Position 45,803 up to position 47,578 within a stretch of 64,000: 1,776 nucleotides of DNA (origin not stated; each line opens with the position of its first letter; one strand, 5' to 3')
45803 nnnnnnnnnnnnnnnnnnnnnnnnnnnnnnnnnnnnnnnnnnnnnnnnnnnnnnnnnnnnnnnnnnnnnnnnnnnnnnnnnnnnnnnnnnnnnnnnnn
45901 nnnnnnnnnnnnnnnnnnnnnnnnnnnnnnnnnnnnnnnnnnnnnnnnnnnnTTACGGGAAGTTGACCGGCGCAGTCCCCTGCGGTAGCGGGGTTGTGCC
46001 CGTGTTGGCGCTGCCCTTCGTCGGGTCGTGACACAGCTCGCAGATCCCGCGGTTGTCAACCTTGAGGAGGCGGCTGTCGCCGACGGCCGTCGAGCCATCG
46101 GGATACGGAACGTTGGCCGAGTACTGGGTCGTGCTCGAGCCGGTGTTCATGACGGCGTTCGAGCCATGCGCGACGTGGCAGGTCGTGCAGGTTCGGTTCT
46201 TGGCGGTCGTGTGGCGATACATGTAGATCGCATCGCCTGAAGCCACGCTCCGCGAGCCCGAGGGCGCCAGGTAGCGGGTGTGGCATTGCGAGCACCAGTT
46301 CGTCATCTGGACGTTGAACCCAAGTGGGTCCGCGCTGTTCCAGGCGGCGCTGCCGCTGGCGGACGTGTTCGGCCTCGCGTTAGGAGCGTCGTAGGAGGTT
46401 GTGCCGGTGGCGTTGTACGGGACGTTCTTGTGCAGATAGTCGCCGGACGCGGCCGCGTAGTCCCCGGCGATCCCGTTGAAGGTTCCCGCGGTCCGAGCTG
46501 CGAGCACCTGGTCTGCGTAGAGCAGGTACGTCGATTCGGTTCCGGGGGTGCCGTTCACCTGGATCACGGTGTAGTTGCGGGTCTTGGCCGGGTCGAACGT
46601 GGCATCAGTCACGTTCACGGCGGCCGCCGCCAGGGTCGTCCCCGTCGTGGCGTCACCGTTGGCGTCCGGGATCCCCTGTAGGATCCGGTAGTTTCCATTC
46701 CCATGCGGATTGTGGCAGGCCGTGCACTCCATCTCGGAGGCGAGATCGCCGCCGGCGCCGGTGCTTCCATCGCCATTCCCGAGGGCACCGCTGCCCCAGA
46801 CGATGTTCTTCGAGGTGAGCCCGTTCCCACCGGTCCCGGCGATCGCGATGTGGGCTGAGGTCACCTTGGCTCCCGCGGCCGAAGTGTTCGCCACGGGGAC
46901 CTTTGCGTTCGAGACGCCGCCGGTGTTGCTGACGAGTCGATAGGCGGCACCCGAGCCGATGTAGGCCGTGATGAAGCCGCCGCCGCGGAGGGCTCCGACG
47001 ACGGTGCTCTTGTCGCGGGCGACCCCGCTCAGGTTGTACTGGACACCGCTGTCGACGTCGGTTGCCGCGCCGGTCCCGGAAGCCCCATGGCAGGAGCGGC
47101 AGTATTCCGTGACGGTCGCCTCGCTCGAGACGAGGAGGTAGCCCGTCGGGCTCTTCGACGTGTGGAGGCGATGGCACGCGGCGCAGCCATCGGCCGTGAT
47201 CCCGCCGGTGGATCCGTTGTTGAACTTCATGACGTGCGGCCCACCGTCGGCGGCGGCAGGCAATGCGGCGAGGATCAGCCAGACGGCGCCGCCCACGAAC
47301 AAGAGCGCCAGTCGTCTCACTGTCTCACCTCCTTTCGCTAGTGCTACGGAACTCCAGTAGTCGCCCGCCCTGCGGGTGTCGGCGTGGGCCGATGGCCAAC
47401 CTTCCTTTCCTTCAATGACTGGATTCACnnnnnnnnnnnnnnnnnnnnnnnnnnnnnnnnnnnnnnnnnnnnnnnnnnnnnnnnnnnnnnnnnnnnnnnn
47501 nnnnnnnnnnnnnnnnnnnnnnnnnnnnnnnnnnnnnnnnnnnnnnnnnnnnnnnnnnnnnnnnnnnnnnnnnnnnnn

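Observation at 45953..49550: OmcS-like hexahaem cytochrome with NHL-propeller and TPR companions: a candidate cytochrome nanowire locus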

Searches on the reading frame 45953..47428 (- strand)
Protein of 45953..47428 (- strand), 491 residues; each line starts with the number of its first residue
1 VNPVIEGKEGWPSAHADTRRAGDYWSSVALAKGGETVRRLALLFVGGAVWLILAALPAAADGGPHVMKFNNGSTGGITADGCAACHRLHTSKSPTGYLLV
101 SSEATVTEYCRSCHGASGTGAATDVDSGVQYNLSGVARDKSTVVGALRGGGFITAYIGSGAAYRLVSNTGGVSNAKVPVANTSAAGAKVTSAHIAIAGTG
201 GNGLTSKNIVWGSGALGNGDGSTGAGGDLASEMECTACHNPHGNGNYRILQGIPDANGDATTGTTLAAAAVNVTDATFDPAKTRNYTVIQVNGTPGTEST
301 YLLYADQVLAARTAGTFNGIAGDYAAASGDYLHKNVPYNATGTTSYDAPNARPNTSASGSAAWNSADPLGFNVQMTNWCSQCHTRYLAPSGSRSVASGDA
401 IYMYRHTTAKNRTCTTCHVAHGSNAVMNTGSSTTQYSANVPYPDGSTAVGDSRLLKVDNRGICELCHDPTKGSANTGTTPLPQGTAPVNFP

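Call 3: search_protein_families(library=pfam, proteins=[window:45953-47428:-], max_evalue=0.01)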
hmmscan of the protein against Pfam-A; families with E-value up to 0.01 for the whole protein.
window:45953-47428:- (491 aa): 6 families
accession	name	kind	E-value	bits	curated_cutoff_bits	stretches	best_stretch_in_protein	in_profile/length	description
PF09699.15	Paired_CXXCH_1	-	2.9e-17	62.5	20.6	2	78-116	5-38/41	Doubled CXXCH motif (Paired_CXXCH_1)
PF14522.11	Cytochrome_C7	-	9.5e-08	32.2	24.8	0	373-467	9-66/67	Cytochrome c7 and related cytochrome c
PF22113.1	Mtrc-MtrF_II-IV_dom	-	6.4e-07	29.5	30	0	372-427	116-172/176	Outer membrane cytochrome MtrC/MtrF-like, domains II/IV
PF14537.11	Cytochrom_c3_2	-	1.7e-06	28.8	25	0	376-425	26-71/79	Cytochrome c3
PF13442.11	Cytochrome_CBB3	-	0.0013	19.4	27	0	103-122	7-26/68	Cytochrome C oxidase, cbb3-type, subunit III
PF02085.21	Cytochrom_CIII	-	0.0029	18.4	22.9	0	377-423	47-87/101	Class III cytochrome C family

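Call 4: search_solved_structures(query=window:45953-47428:-, max_evalue=10, show_alignments=3)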
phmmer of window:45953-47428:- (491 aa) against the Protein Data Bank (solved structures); distinct sequences matched with E-value up to 10: 3.
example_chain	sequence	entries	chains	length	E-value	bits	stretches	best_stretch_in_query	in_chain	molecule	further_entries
1qn2_A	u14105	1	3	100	0.17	13.9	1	225-301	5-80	CYTOCHROME CH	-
4rkm_A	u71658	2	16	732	0.77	11.8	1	371-422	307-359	MccA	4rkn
3ouq_A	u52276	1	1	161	3.1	9.8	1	370-420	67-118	Cytochrome c family protein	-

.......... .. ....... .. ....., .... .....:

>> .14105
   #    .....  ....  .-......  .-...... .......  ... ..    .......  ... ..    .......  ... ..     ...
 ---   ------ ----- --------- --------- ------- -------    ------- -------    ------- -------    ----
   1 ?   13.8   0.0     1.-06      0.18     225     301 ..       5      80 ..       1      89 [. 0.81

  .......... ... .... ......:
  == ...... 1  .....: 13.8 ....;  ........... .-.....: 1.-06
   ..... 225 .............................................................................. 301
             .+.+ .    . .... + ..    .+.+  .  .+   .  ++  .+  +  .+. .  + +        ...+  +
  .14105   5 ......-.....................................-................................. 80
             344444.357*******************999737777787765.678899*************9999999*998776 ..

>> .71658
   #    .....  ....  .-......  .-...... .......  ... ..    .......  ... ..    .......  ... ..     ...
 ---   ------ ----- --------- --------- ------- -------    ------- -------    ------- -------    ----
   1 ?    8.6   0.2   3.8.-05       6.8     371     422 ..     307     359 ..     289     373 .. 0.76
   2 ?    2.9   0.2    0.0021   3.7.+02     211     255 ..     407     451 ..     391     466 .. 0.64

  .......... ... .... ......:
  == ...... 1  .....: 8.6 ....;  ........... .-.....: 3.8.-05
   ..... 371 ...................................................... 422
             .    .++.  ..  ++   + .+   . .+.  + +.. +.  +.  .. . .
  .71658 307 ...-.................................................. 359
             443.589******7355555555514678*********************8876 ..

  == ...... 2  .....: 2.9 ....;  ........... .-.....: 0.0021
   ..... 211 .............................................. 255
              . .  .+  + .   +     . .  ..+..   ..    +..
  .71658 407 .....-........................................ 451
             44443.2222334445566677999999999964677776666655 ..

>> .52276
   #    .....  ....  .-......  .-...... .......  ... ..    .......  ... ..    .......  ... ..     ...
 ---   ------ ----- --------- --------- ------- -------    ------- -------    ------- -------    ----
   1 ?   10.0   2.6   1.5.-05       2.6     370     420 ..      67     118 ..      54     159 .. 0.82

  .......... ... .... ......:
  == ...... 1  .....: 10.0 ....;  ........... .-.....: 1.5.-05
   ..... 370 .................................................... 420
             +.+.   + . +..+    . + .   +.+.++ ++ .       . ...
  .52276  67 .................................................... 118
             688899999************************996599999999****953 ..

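Call 8: find_homologous_proteins(query=window:45953-47320:-, max_evalue=0.001)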
Query window:45953-47320:- (455 aa): 1890 proteins with E <= 0.001 among 8000 candidates; the best 120 are listed.
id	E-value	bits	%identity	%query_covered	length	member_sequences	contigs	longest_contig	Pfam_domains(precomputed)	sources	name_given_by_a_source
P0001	3.2e-285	964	96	100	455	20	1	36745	PF09699.16,PF14537.12,PF14522.12,PF22113.2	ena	-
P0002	5.2e-261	884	89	100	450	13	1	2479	PF09699.16,PF14537.12,PF14522.12,PF22113.2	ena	-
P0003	1.5e-206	705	72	100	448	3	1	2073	PF09699.16,PF14537.12,PF14522.12,PF22113.2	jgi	jgi:predicted CXXCH cytochrome family protein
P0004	3.4e-198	677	71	98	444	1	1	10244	PF09699.16,PF14537.12,PF00034.27,PF14522.12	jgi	jgi:predicted CXXCH cytochrome family protein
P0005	4.4e-195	667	69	100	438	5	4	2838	PF09699.16,PF14537.12,PF00034.27,PF14522.12,PF22113.2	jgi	jgi:predicted CXXCH cytochrome family protein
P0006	1.7e-194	665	69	100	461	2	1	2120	PF09699.16,PF14537.12,PF00034.27,PF14522.12,PF22113.2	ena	-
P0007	3.9e-194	664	74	93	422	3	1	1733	PF09699.16,PF14537.12,PF14522.12,PF22113.2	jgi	jgi:predicted CXXCH cytochrome family protein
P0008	7.0e-192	656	71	100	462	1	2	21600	PF09699.16,PF14537.12,PF14522.12,PF22113.2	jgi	jgi:predicted CXXCH cytochrome family protein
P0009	1.4e-191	655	68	100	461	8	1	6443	PF09699.16,PF14537.12,PF00034.27,PF14522.12,PF22113.2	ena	-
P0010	4.1e-188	644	69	99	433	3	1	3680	PF09699.16,PF14537.12,PF00034.27,PF14522.12,PF22113.2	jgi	jgi:predicted CXXCH cytochrome family protein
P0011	2.6e-187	641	66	100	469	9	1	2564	PF09699.16,PF14537.12,PF14522.12,PF22113.2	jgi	jgi:predicted CXXCH cytochrome family protein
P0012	3.4e-187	641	73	93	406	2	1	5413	PF09699.16,PF14537.12,PF14522.12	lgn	-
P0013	5.2e-187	640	70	100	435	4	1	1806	PF09699.16,PF14537.12,PF14522.12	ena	-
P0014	4.0e-186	637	66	100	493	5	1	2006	PF09699.16,PF14537.12,PF13442.12,PF00034.27,PF14522.12,PF22113.2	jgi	jgi:predicted CXXCH cytochrome family protein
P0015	1.1e-185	636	66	100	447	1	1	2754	PF09699.16,PF14537.12,PF13442.12,PF00034.27,PF14522.12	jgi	jgi:predicted CXXCH cytochrome family protein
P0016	1.8e-181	622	68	100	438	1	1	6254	PF09699.16,PF14537.12,PF13442.12,PF00034.27,PF14522.12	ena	-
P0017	1.8e-180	619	66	100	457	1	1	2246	PF09699.16,PF14537.12,PF13442.12,PF14522.12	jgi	jgi:predicted CXXCH cytochrome family protein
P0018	4.4e-179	614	64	100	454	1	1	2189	PF09699.16,PF14537.12,PF13442.12,PF00034.27,PF14522.12,PF22113.2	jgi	jgi:predicted CXXCH cytochrome family protein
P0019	3.3e-175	601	68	96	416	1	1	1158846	PF09699.16,PF14537.12,PF14522.12,PF22113.2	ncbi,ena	-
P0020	4.8e-174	598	65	100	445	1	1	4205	PF09699.16,PF14537.12,PF14522.12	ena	-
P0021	5.4e-173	594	63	100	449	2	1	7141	PF09699.16,PF14537.12,PF13442.12,PF14522.12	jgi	-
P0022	3.6e-164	565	67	93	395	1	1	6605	PF09699.16,PF14537.12,PF14522.12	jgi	jgi:Doubled CXXCH motif (Paired_CXXCH_1).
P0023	5.0e-163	561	62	100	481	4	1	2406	PF09699.16,PF13442.12,PF00034.27,PF14522.12,PF22113.2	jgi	jgi:predicted CXXCH cytochrome family protein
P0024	5.6e-162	558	64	93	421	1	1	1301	PF09699.16,PF14537.12,PF13442.12,PF14522.12,PF22113.2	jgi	jgi:predicted CXXCH cytochrome family protein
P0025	1.4e-141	491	61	90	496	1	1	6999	PF09699.16,PF14537.12,PF13442.12,PF00034.27,PF14522.12,PF22113.2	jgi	jgi:predicted CXXCH cytochrome family protein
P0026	4.8e-141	489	56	100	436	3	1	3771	PF09699.16,PF14537.12,PF00034.27,PF14522.12,PF22113.2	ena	-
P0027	1.8e-135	470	55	100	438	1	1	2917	PF09699.16,PF14537.12,PF14522.12,PF22113.2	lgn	-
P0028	2.0e-134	467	55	99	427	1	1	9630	PF09699.16,PF14537.12,PF14522.12,PF22113.2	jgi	jgi:predicted CXXCH cytochrome family protein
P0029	3.0e-134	466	54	100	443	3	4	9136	PF09699.16,PF14537.12,PF14522.12,PF22113.2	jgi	jgi:predicted CXXCH cytochrome family protein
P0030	5.0e-131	456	59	83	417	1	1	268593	PF09699.16,PF13442.12,PF00034.27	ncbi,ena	-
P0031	1.1e-117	412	66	67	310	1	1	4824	PF09699.16,PF14522.12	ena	-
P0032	5.8e-115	403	51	95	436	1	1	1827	PF09699.16,PF14537.12,PF14522.12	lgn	-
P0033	6.2e-112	393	49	95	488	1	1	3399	PF09699.16,PF14537.12,PF14522.12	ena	-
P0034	2.6e-111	391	96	43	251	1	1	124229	PF09699.16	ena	-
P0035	2.0e-110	388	50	98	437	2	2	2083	PF09699.16,PF14537.12,PF14522.12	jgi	-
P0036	1.4e-109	385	49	98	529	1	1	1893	PF09699.16,PF14537.12,PF14522.12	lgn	-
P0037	5.2e-108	380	52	98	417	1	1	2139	PF09699.16,PF14537.12,PF00034.27,PF14522.12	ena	-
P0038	5.8e-108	380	47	100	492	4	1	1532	PF09699.16,PF14537.12,PF00034.27,PF14522.12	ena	-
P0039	6.9e-108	380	50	99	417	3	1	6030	PF09699.16,PF14537.12,PF14522.12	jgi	-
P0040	2.6e-107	378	66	62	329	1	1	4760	PF09699.16,PF13442.12,PF00034.27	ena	-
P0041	4.6e-107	377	48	99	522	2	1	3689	PF09699.16,PF14537.12,PF14522.12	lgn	-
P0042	8.2e-107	376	48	100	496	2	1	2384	PF09699.16,PF14537.12,PF00034.27,PF14522.12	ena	-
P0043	1.2e-106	376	48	95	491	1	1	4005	PF09699.16,PF14537.12,PF14522.12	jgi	jgi:predicted CXXCH cytochrome family protein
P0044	1.3e-106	375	50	97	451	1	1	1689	PF09699.16,PF14537.12,PF14522.12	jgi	jgi:predicted CXXCH cytochrome family protein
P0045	1.6e-106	375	48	95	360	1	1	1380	PF09699.16,PF14537.12,PF13442.12,PF14522.12,PF22113.2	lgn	-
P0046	4.4e-106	374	51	99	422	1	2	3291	PF09699.16,PF14537.12,PF14522.12,PF22113.2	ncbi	-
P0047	5.3e-106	373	52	98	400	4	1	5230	PF09699.16,PF14537.12,PF00034.27,PF14522.12,PF22113.2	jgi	jgi:predicted CXXCH cytochrome family protein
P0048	3.5e-105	371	51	100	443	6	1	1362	PF09699.16,PF14537.12,PF14522.12,PF22113.2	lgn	-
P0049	3.9e-104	367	49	99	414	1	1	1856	PF09699.16,PF14537.12,PF14522.12,PF22113.2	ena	-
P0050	4.6e-104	367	48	100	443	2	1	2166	PF09699.16,PF14537.12,PF02085.22,PF14522.12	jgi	jgi:predicted CXXCH cytochrome family protein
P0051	5.8e-104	367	48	99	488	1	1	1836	PF09699.16,PF14537.12,PF14522.12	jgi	-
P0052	7.7e-104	366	49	98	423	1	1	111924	PF09699.16,PF14537.12,PF14522.12,PF22113.2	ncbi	ncbi:MAG: cytochrome c3 family protein [Chloroflexota bacterium]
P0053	8.9e-104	366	49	99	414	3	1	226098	PF09699.16,PF14537.12,PF14522.12,PF22113.2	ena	-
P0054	1.4e-103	365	50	99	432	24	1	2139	PF09699.16,PF14537.12,PF14522.12,PF22113.2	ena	-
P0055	3.2e-103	364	49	98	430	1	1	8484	PF09699.16,PF14537.12,PF14522.12,PF22113.2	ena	-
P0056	4.6e-103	364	51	100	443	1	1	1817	PF09699.16,PF14537.12,PF14522.12,PF22113.2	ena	-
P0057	5.5e-103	363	49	98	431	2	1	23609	PF09699.16,PF14537.12,PF14522.12,PF22113.2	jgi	-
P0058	2.3e-102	361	50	96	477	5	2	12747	PF09699.16,PF14537.12,PF14522.12,PF22113.2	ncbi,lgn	ncbi:MAG TPA: hypothetical protein VF802_01435 [Candidatus Limnocylindrales bacterium]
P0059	5.8e-102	360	49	100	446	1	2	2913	PF09699.16,PF14537.12,PF14522.12,PF22113.2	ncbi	-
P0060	6.4e-102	360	49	99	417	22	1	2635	PF09699.16,PF14537.12,PF14522.12,PF22113.2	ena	-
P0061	6.4e-102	360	49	100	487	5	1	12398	PF09699.16,PF14537.12,PF14522.12,PF22113.2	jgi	jgi:predicted CXXCH cytochrome family protein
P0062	1.1e-101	359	48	50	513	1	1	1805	PF09699.16,PF14522.12,PF22113.2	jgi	jgi:predicted CXXCH cytochrome family protein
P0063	1.6e-101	359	51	49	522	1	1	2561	PF09699.16,PF14537.12,PF14522.12,PF22113.2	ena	-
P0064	2.0e-101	358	47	50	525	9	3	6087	PF09699.16,PF14537.12,PF14522.12,PF22113.2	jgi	jgi:predicted CXXCH cytochrome family protein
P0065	3.4e-101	358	49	95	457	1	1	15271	PF09699.16,PF14537.12,PF14522.12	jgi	jgi:predicted CXXCH cytochrome family protein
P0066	7.0e-101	357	46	95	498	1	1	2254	PF09699.16,PF14537.12,PF14522.12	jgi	jgi:predicted CXXCH cytochrome family protein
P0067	7.6e-101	356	49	98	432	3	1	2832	PF09699.16,PF14537.12,PF14522.12,PF22113.2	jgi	jgi:predicted CXXCH cytochrome family protein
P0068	7.6e-101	356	47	53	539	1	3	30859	PF09699.16,PF14522.12,PF22113.2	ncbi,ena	ncbi:MAG TPA: cytochrome c3 family protein [Candidatus Limnocylindrales bacterium]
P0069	1.1e-100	356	49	98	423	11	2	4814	PF09699.16,PF14537.12,PF14522.12,PF22113.2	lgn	-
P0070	1.8e-100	355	47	91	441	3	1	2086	PF09699.16,PF14537.12,PF14522.12,PF22113.2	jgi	jgi:predicted CXXCH cytochrome family protein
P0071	1.9e-100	355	46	53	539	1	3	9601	PF09699.16,PF14522.12,PF22113.2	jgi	-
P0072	2.8e-100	355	50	98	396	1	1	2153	PF09699.16,PF14537.12,PF14522.12,PF22113.2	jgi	jgi:predicted CXXCH cytochrome family protein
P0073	3.5e-100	354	51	87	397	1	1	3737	PF09699.16,PF14537.12,PF14522.12,PF22113.2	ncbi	ncbi:MAG TPA: hypothetical protein VIV06_01210, partial [Candidatus Limnocylindrales bacterium]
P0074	3.6e-100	354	49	94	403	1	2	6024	PF09699.16,PF14537.12,PF14522.12,PF22113.2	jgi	jgi:predicted CXXCH cytochrome family protein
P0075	8.7e-100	353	51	98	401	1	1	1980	PF09699.16,PF14537.12,PF14522.12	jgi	-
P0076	1.4e-99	352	48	95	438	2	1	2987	PF09699.16,PF14537.12,PF00034.27,PF14522.12,PF22113.2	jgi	jgi:predicted CXXCH cytochrome family protein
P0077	2.6e-99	351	47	50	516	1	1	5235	PF09699.16,PF14537.12,PF14522.12,PF22113.2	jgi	jgi:predicted CXXCH cytochrome family protein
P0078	3.4e-99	351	47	98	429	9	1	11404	PF09699.16,PF14537.12,PF14522.12,PF22113.2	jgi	-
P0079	3.7e-99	351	49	96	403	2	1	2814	PF09699.16,PF14537.12,PF14522.12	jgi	jgi:predicted CXXCH cytochrome family protein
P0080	5.1e-99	350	50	49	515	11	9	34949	PF09699.16,PF14522.12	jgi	-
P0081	5.3e-99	350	49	96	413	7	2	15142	PF09699.16,PF14537.12,PF14522.12,PF22113.2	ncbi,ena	-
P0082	6.3e-99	350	48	97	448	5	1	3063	PF09699.16,PF14537.12,PF14522.12,PF22113.2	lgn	-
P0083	6.4e-99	350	48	98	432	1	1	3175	PF09699.16,PF14537.12,PF14522.12,PF22113.2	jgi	jgi:predicted CXXCH cytochrome family protein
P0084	8.7e-99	350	52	49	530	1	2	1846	PF09699.16,PF14522.12,PF22113.2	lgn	-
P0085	3.4e-98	348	48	99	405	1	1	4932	PF09699.16,PF14537.12,PF14522.12,PF22113.2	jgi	jgi:predicted CXXCH cytochrome family protein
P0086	8.9e-98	346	46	99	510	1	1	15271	PF09699.16,PF14522.12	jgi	jgi:predicted CXXCH cytochrome family protein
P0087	1.4e-97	346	50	99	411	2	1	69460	PF09699.16,PF14537.12,PF14522.12,PF22113.2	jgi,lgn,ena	-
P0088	2.3e-97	345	48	100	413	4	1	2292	PF09699.16,PF14537.12,PF14522.12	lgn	-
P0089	2.5e-97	345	47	96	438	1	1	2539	PF09699.16,PF14537.12,PF14522.12,PF22113.2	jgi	-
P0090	3.3e-97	344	44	53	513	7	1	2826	PF09699.16,PF14522.12,PF22113.2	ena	-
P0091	3.6e-97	344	46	100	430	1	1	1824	PF09699.16,PF14537.12,PF14522.12,PF22113.2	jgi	-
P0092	5.4e-97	344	47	99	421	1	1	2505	PF09699.16,PF14537.12,PF14522.12,PF22113.2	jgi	-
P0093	8.5e-97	343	51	49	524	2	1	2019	PF09699.16,PF14537.12,PF14522.12,PF22113.2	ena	-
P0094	9.0e-97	343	50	47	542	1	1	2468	PF09699.16,PF14522.12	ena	-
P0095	9.6e-97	343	48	90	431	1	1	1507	PF09699.16,PF14537.12,PF14522.12,PF22113.2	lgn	-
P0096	1.2e-96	343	46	94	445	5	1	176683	PF09699.16,PF14537.12,PF14522.12,PF22113.2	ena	-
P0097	1.2e-96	343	47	96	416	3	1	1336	PF09699.16,PF14537.12,PF14522.12,PF22113.2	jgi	jgi:predicted CXXCH cytochrome family protein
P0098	1.4e-96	342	46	52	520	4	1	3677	PF09699.16,PF14537.12,PF14522.12,PF22113.2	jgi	jgi:predicted CXXCH cytochrome family protein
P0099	1.4e-96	342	50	98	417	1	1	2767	PF09699.16,PF14537.12,PF14522.12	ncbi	-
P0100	1.9e-96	342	45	52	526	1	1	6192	PF09699.16,PF14522.12,PF22113.2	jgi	jgi:predicted CXXCH cytochrome family protein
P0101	2.6e-96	341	47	99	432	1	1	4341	PF09699.16,PF14537.12,PF14522.12,PF22113.2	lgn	-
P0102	3.9e-96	341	47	95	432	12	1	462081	PF09699.16,PF14537.12,PF14522.12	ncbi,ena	-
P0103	5.6e-96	340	48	98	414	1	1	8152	PF09699.16,PF14537.12,PF14522.12,PF22113.2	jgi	jgi:predicted CXXCH cytochrome family protein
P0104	7.8e-96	340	45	94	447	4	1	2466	PF09699.16,PF14537.12,PF14522.12,PF22113.2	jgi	jgi:predicted CXXCH cytochrome family protein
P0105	1.4e-95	339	49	98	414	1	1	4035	PF09699.16,PF14537.12,PF14522.12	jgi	jgi:predicted CXXCH cytochrome family protein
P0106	3.6e-95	338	48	95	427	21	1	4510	PF09699.16,PF14537.12,PF14522.12,PF22113.2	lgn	-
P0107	4.1e-95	338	46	94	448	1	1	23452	PF09699.16,PF14537.12,PF14522.12,PF22113.2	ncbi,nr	ncbi:MAG TPA: cytochrome c3 family protein [Candidatus Limnocylindrales bacterium]|nr:cytochrome c3 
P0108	4.7e-95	337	48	95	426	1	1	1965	PF09699.16,PF14537.12,PF14522.12,PF22113.2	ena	-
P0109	5.3e-95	337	47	99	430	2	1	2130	PF09699.16,PF14537.12,PF14522.12,PF22113.2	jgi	jgi:predicted CXXCH cytochrome family protein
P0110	1.1e-94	336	47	98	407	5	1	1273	PF09699.16,PF14537.12,PF14522.12,PF22113.2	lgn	-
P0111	1.4e-94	336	48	99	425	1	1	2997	PF09699.16,PF14537.12,PF14522.12,PF22113.2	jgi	jgi:predicted CXXCH cytochrome family protein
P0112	1.5e-94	336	46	97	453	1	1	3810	PF09699.16,PF14537.12,PF14522.12,PF22113.2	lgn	-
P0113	1.6e-94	336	47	93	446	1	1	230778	PF09699.16,PF14537.12,PF14522.12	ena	-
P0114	1.9e-94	335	49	49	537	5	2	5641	PF09699.16,PF14537.12,PF14522.12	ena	-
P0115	2.1e-94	335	48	94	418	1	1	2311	PF09699.16,PF14537.12,PF14522.12,PF22113.2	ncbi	-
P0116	3.6e-94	334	49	99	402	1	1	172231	PF09699.16,PF14537.12,PF14522.12,PF22113.2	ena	-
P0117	4.0e-94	334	47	98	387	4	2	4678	PF09699.16,PF14537.12,PF14522.12,PF22113.2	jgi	-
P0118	5.9e-94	334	46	99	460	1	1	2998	PF09699.16,PF14537.12,PF14522.12,PF22113.2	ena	-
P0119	8.9e-94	333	47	100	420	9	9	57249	PF09699.16,PF14537.12,PF14522.12,PF22113.2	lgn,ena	-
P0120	1.8e-93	332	48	94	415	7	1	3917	PF09699.16,PF14537.12,PF14522.12,PF22113.2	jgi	jgi:predicted CXXCH cytochrome family protein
